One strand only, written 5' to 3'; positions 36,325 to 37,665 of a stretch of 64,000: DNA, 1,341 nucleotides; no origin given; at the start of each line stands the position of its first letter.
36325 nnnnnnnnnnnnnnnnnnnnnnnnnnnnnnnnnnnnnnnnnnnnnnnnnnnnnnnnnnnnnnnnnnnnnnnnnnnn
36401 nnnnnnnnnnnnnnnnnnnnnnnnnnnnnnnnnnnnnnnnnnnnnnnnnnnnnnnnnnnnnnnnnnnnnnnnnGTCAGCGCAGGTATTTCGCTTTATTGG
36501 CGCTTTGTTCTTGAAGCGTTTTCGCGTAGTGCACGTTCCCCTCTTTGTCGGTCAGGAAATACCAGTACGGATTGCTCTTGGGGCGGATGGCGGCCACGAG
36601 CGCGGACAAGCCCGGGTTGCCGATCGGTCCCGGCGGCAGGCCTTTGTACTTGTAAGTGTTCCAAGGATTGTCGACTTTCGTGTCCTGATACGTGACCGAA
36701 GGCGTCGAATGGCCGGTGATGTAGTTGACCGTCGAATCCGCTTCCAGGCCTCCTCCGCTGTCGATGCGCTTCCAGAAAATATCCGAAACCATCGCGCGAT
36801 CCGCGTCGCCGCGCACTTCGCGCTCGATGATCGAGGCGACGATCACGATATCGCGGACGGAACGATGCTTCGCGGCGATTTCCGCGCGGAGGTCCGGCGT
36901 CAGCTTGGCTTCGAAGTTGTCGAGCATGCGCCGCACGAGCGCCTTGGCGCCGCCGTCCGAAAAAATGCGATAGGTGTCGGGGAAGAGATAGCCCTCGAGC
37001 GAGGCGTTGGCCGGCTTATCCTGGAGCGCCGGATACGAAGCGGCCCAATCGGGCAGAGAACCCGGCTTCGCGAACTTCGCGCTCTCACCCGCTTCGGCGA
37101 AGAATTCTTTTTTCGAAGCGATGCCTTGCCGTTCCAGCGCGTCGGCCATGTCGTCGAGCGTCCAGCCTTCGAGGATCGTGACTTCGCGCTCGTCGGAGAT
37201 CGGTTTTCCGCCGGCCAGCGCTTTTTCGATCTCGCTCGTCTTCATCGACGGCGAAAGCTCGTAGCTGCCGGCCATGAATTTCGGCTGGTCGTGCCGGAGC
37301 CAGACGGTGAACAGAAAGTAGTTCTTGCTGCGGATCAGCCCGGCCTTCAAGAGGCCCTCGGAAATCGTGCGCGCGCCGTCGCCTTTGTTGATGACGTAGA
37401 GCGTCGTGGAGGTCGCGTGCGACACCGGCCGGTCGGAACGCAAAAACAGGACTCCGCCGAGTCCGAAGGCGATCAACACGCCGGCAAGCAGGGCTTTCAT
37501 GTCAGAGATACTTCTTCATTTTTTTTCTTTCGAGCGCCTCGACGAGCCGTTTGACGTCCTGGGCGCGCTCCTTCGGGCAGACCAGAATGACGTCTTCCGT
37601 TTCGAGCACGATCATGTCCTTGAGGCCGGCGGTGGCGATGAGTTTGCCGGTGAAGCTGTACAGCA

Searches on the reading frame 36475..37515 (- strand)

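Call 54: search_protein_families(library=pfam, proteins=[window:36475-37515:-], max_evalue=0.01)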
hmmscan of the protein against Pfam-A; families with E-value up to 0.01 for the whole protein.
window:36475-37515:- (346 aa): 1 family
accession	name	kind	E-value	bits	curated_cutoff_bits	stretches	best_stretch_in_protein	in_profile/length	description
PF02618.21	YceG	-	6.8e-75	252.5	32.4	1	41-343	2-275/275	YceG-like family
